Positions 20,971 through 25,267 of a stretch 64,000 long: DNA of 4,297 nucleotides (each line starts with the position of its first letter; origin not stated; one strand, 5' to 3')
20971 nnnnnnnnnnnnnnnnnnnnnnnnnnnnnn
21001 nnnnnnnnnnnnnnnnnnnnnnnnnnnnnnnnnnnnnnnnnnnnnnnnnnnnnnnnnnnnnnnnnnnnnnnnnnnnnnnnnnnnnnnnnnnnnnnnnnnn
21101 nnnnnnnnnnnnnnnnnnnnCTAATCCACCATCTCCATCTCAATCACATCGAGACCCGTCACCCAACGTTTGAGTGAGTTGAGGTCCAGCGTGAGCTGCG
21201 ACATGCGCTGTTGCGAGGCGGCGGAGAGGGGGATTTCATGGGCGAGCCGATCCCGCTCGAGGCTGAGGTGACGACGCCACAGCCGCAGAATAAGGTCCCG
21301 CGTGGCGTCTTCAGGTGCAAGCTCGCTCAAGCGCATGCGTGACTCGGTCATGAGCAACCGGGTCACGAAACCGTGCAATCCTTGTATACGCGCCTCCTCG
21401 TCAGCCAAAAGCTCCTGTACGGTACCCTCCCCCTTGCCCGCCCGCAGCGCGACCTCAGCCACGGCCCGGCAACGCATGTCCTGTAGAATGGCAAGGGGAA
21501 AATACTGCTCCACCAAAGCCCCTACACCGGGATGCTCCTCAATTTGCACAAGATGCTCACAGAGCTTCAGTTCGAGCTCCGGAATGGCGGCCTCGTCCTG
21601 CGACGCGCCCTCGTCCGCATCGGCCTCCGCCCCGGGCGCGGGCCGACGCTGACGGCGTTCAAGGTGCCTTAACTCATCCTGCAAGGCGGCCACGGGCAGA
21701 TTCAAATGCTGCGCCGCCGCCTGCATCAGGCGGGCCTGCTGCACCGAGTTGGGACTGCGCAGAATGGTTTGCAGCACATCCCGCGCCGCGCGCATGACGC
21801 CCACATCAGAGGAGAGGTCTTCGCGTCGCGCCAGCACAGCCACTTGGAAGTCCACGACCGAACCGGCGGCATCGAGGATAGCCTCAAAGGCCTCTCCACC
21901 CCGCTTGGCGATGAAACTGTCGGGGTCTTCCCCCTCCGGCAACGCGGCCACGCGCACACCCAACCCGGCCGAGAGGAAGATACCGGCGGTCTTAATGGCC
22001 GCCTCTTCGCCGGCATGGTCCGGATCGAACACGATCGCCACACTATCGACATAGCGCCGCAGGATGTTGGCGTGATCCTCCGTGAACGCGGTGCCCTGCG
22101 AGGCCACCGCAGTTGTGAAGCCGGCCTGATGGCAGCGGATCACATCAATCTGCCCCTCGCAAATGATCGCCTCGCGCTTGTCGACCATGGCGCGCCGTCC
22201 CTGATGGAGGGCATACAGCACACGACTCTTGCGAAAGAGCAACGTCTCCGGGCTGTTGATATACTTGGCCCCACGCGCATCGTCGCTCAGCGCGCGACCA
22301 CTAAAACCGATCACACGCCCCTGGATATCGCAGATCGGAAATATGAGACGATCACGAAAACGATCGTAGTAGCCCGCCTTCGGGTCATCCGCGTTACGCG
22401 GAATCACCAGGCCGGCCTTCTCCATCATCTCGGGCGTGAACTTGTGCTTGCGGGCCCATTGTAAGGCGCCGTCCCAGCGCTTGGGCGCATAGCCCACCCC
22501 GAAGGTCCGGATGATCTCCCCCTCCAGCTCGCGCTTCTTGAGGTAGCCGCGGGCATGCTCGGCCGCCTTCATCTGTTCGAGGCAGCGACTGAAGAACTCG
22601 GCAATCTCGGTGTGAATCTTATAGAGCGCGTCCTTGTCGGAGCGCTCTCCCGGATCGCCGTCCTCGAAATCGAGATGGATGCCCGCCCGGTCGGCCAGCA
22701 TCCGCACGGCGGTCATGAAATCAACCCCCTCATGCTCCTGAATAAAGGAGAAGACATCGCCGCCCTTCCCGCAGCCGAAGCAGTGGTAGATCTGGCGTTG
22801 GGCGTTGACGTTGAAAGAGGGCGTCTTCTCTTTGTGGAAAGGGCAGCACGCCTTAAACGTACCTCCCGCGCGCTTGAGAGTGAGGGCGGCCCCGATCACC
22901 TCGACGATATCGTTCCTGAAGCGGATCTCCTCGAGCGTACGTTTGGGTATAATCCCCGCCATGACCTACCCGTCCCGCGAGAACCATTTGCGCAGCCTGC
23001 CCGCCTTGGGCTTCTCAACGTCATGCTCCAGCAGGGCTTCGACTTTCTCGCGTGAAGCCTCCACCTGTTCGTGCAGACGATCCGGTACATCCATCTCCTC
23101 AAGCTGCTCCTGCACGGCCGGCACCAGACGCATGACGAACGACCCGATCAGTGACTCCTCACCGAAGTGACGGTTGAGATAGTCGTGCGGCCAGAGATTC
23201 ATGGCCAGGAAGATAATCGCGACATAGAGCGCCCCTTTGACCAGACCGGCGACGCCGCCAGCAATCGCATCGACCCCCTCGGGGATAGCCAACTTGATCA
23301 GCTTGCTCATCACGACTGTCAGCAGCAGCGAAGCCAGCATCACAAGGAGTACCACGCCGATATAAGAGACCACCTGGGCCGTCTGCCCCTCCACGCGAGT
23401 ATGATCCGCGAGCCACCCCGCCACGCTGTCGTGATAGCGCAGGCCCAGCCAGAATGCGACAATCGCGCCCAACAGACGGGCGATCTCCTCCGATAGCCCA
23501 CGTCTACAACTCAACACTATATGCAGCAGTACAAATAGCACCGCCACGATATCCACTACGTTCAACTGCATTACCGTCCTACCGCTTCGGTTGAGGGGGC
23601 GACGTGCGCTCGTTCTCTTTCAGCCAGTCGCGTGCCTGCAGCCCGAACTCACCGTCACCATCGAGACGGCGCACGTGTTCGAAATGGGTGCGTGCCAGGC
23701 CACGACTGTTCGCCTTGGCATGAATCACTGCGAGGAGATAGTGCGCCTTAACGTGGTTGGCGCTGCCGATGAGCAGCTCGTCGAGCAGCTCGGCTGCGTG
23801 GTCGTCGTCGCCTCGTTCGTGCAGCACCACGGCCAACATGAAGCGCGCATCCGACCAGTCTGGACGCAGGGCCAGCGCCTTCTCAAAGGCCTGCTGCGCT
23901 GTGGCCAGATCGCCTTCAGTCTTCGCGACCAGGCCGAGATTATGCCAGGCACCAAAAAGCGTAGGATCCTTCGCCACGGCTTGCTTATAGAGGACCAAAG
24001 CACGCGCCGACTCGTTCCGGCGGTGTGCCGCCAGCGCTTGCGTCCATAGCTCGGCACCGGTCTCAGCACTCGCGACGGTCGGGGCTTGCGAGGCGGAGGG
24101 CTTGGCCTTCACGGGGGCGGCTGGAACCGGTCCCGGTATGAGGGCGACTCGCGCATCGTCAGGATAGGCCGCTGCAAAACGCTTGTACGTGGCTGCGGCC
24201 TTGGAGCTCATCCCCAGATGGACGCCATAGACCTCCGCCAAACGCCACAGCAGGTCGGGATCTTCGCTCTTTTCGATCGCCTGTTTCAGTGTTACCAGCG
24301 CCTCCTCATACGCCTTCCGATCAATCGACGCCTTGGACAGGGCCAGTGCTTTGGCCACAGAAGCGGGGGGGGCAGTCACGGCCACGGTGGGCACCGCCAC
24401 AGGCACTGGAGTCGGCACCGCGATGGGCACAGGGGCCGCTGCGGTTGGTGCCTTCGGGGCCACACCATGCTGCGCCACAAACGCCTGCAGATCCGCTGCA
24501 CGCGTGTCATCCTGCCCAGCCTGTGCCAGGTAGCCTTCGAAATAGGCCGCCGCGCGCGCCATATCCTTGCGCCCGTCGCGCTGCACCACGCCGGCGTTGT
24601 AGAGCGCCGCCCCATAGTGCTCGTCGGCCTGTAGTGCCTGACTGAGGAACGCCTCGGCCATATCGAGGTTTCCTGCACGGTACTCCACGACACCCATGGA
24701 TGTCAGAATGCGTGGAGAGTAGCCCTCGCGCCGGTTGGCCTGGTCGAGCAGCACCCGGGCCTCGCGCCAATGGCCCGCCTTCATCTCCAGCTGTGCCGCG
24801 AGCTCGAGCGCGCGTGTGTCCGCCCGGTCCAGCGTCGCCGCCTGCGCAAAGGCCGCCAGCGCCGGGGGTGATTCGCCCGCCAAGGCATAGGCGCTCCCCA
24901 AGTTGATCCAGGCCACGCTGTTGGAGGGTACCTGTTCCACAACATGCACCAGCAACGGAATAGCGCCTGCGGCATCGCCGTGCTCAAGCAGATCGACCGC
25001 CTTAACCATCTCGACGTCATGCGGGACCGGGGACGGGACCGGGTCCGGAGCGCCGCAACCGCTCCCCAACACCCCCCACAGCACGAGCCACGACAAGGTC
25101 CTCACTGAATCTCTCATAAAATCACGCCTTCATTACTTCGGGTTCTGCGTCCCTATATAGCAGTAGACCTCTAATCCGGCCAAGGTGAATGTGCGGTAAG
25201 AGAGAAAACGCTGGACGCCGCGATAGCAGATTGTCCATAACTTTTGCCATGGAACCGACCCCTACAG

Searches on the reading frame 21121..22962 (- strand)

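Call 53: search_protein_families(library=pfam, proteins=[window:21121-22962:-], max_evalue=0.00001)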
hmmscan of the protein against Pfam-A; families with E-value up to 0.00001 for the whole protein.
window:21121-22962:- (613 aa): 6 families
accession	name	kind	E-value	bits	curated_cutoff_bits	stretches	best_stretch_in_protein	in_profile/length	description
PF08275.17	DNAG_N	-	9.6e-39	132.8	26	1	125-254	3-126/128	DNA primase catalytic core, N-terminal domain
PF01807.25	Zn_ribbon_DnaG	-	7.9e-36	122.3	24.9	1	6-100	2-96/98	CHC2 zinc finger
PF13155.12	Toprim_2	-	2e-19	70.2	22.1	1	266-351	1-88/88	Toprim-like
PF13662.12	Toprim_4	-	8.8e-17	61.6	25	1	264-339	2-84/85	Toprim domain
PF01751.28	Toprim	-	1.8e-11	44.5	23.1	1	264-336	1-91/96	Toprim domain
PF13362.12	Toprim_3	-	2.4e-07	31.5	27.2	1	265-355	2-93/95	Toprim domain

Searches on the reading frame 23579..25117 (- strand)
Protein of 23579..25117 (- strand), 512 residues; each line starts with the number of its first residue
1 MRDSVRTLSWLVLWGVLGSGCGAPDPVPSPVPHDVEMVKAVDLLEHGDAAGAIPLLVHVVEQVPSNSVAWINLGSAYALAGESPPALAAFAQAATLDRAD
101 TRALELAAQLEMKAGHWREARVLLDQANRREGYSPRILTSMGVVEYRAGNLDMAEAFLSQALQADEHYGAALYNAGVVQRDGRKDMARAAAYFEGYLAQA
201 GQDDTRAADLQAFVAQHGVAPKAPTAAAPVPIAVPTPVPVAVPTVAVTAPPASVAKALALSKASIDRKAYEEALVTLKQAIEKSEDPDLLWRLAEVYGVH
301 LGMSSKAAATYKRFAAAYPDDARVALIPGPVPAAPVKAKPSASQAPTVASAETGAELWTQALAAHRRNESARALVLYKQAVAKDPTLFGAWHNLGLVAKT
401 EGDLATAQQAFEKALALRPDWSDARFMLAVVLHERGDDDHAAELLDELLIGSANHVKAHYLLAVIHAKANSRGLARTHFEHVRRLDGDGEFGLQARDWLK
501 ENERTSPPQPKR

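Call 53: search_protein_families(library=pfam, proteins=[window:23579-25117:-], max_evalue=0.00001)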
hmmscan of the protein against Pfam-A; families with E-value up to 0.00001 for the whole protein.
window:23579-25117:- (512 aa): 15 families
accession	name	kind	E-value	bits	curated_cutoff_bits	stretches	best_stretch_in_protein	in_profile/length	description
PF14559.12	TPR_19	-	6.8e-26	90.8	25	1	401-463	4-66/68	Tetratricopeptide repeat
PF07719.23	TPR_2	-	5.6e-23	79.6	27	0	390-420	3-33/34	Tetratricopeptide repeat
PF00515.34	TPR_1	-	1.8e-20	72.3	27.8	0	390-420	3-33/34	Tetratricopeptide repeat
PF13432.12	TPR_16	-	1.5e-18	67.3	32.7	1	394-450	3-59/65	Tetratricopeptide repeat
PF13428.12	TPR_14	-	7.4e-18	63.7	23.5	0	389-430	2-43/44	Tetratricopeptide repeat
PF23914.1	TPR_CcmH_CycH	-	2.8e-17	63.4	42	1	379-484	41-149/158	Cytochrome c-type biogenesis protein H TPR domain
PF13431.12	TPR_17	-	2.8e-17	61.9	24.4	0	376-409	1-34/34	Tetratricopeptide repeat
PF13181.12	TPR_8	-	5.8e-15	54.6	25.7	0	390-420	3-33/34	Tetratricopeptide repeat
PF13414.12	TPR_11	-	2.5e-14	53.1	26.8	0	367-397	7-37/42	TPR repeat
PF13424.12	TPR_12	-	4e-11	43.4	30.1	0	390-447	5-70/77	Tetratricopeptide repeat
PF13174.12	TPR_6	-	1.1e-09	38.8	26.3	0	288-320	1-32/33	Tetratricopeptide repeat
PF12895.13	ANAPC3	-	2e-08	34.8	27.2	0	403-471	4-71/82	Anaphase-promoting complex, cyclosome, subunit 3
PF24575.1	TPR_Slam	-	1.5e-06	29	35.2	1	359-443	20-102/104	Surface lipoprotein assembly modifier, N-terminal TPR repeats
PF22860.2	DUF7017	-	6.7e-06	26.6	27.5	0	39-127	7-97/141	Domain of unknown function (DUF7017)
PF13176.12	TPR_7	-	7e-06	26.2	27.9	0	390-420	1-31/36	Tetratricopeptide repeat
